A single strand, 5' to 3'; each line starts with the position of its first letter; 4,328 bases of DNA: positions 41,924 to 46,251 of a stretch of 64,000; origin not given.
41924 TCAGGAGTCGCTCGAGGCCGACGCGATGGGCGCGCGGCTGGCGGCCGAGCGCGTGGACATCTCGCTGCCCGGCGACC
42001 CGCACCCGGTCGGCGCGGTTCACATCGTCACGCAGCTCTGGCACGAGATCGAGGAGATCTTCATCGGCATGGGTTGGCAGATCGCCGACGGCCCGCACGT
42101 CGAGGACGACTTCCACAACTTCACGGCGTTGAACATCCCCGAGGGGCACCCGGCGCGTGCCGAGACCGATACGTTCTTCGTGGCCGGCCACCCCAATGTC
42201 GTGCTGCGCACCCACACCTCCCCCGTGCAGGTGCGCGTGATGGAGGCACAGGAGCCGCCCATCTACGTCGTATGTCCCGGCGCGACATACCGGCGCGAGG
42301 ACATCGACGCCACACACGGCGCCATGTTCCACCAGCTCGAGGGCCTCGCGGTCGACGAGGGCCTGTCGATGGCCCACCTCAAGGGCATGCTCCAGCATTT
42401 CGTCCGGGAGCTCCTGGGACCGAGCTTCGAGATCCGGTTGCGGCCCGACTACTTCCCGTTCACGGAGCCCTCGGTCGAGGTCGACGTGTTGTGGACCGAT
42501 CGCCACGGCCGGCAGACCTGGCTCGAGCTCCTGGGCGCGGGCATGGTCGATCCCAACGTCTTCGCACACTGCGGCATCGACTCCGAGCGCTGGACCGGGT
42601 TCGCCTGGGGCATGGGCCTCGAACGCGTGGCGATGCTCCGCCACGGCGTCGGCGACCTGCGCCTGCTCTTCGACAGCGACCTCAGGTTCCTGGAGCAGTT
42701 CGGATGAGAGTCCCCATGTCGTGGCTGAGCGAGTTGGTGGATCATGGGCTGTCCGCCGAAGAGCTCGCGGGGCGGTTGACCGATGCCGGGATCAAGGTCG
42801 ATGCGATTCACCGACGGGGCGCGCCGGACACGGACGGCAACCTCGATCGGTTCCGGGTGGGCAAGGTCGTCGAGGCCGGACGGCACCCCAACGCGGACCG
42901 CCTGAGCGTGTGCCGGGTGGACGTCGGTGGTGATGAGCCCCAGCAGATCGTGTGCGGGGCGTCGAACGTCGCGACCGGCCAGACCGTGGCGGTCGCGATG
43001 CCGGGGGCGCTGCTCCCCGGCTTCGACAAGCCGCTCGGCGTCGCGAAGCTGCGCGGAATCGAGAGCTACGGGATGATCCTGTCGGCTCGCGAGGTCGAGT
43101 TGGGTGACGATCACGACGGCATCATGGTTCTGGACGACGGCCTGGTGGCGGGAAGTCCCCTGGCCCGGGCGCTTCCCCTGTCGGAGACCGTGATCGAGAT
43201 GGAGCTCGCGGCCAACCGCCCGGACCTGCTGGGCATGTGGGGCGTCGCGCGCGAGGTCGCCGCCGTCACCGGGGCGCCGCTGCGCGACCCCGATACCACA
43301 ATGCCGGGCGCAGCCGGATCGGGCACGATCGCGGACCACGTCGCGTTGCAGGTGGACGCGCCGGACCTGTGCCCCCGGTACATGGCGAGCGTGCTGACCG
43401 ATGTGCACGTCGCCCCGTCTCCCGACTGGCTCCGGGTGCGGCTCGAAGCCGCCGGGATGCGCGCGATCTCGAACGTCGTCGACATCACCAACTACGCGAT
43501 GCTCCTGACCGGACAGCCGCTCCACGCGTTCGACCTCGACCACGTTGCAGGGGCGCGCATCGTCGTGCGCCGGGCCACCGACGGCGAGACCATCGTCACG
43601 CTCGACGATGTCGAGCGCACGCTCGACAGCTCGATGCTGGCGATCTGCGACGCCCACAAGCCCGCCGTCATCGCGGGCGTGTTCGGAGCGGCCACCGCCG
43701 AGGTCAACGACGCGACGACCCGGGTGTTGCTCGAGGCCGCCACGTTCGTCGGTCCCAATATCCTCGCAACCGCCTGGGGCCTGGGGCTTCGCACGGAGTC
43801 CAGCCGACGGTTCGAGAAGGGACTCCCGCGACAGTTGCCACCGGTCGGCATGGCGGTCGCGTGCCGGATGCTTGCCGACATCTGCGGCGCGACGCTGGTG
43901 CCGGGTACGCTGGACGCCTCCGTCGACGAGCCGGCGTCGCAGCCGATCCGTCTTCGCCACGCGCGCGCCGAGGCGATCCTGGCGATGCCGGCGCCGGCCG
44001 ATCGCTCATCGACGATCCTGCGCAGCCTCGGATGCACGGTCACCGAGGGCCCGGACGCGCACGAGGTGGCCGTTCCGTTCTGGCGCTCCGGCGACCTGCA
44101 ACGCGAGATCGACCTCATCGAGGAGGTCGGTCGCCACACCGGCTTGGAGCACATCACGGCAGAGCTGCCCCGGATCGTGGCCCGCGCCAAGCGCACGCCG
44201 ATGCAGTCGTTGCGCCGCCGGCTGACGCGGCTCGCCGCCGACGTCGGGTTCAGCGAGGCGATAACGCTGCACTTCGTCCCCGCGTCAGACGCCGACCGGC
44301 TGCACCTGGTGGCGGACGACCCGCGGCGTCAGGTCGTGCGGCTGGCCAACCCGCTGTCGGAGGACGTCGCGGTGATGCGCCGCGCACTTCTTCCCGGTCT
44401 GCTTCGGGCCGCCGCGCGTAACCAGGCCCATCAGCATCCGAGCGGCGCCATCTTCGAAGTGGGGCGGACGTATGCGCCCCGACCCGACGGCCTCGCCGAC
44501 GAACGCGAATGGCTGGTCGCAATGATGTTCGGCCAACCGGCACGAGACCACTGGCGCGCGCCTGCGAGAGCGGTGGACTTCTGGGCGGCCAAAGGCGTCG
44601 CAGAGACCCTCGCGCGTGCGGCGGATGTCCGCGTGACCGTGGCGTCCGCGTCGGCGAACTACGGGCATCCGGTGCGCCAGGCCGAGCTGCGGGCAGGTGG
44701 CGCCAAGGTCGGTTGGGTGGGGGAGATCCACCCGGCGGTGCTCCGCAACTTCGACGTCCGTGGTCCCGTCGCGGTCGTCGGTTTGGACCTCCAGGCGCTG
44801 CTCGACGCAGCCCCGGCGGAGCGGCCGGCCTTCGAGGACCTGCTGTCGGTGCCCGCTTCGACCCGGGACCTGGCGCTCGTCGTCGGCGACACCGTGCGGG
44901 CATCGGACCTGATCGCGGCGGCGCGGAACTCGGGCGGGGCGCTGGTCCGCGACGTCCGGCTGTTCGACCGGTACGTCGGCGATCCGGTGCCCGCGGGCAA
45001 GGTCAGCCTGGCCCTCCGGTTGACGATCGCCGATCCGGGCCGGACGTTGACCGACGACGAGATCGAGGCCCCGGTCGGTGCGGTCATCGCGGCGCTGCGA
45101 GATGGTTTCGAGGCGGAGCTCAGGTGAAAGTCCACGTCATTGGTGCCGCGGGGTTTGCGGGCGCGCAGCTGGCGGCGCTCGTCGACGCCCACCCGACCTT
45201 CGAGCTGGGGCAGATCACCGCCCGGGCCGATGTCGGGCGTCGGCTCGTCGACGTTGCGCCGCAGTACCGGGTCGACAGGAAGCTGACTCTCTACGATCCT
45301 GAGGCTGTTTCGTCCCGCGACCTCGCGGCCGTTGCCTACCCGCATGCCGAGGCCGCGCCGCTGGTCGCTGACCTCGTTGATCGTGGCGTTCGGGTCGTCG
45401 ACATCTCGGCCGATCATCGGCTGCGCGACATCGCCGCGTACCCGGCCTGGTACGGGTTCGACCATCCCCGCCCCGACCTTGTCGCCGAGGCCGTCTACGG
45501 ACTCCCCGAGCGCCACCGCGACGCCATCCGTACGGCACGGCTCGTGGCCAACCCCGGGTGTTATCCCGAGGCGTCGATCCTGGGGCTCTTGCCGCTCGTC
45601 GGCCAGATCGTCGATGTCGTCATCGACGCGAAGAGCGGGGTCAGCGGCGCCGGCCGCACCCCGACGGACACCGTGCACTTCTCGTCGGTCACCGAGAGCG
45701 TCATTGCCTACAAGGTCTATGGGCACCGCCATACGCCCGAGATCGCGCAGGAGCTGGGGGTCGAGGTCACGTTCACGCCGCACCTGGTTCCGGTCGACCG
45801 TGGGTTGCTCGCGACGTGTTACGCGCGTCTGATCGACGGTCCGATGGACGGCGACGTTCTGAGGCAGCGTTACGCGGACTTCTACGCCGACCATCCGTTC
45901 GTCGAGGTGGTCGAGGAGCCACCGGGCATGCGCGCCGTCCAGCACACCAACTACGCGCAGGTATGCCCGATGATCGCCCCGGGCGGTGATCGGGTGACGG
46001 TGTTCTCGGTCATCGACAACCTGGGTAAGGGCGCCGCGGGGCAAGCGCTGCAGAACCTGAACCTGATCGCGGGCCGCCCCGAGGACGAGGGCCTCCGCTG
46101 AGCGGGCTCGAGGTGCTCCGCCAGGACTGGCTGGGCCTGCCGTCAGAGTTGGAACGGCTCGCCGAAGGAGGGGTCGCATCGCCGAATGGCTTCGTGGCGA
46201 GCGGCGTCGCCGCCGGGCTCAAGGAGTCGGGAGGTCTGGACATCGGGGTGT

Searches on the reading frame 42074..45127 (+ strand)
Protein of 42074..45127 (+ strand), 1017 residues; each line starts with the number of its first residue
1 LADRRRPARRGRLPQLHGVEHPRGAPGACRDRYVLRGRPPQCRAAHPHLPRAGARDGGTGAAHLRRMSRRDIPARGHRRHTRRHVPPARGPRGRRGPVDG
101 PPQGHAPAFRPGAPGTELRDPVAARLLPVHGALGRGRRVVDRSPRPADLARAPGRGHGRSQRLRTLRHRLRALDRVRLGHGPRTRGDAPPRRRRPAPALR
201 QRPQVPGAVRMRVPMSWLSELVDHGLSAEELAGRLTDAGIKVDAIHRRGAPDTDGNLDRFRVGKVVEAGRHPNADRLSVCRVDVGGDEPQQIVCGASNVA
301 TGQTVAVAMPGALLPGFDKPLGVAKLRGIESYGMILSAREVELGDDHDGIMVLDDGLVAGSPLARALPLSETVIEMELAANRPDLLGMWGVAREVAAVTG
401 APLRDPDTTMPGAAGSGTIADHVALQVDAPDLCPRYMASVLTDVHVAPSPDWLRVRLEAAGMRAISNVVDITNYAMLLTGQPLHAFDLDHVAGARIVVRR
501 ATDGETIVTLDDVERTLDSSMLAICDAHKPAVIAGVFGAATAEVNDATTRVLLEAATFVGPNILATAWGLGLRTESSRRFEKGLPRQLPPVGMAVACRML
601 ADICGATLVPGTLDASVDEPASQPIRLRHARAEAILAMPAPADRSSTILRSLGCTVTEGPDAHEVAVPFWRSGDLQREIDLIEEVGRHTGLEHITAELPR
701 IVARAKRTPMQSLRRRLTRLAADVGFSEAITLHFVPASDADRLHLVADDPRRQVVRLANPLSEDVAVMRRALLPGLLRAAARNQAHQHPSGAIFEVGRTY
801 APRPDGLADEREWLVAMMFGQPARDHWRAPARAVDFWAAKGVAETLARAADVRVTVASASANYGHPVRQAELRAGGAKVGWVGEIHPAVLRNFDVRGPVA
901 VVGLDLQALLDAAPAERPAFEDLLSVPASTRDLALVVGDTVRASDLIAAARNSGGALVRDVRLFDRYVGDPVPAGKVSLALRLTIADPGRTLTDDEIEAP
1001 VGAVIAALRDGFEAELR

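Call 24: search_protein_families(library=pfam, proteins=[window:42074-45127:+], max_evalue=0.00001)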
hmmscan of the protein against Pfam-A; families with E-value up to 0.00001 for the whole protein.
window:42074-45127:+ (1017 aa): 5 families
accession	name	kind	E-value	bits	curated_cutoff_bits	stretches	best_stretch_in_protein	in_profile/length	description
PF17759.6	tRNA_synthFbeta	-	8.5e-60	202.3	22.4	1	694-906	1-214/214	Phenylalanyl tRNA synthetase beta chain CLM domain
PF03483.22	B3_4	-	1.4e-57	194.5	29.3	1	433-605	2-174/174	B3/4 domain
PF01588.26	tRNA_bind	-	5.3e-24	84.6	27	1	260-361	1-95/96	Putative tRNA binding domain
PF03147.19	FDX-ACB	-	8.4e-24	84.3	31.1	1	926-1017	3-94/94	Ferredoxin-fold anticodon binding domain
PF03484.21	B5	-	3.4e-14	53.2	28.6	1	625-690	1-66/67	tRNA synthetase B5 domain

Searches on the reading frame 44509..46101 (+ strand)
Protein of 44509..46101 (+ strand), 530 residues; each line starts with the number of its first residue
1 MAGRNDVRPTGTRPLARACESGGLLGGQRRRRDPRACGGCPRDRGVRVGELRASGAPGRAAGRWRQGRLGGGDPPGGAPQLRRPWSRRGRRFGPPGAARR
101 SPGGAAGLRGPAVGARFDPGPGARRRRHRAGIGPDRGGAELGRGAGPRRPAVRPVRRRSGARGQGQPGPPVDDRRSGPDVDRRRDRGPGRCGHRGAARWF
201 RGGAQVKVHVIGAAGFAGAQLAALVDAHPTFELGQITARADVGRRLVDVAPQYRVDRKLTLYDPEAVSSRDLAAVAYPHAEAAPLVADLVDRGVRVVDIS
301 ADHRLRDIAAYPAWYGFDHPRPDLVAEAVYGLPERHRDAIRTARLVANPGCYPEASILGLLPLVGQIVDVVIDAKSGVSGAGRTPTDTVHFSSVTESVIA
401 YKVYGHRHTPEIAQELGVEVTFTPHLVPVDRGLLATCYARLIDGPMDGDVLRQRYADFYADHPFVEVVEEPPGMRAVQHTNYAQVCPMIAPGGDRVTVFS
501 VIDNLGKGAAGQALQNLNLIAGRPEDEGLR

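Call 24: search_protein_families(library=pfam, proteins=[window:44509-46101:+], max_evalue=0.00001)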
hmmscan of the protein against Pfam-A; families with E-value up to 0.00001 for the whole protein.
window:44509-46101:+ (530 aa): 3 families
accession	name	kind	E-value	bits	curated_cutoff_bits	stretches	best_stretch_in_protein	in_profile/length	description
PF22698.1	Semialdhyde_dhC_1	-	2.2e-46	158.2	27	1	351-504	1-165/165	Semialdehyde dehydrogenase, dimerisation domain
PF01118.30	Semialdhyde_dh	-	1.2e-20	74.6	26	1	207-342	1-120/121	Semialdehyde dehydrogenase, NAD binding domain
PF02774.23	Semialdhyde_dhC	-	2e-14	54.6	26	1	360-505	1-182/184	Semialdehyde dehydrogenase, dimerisation domain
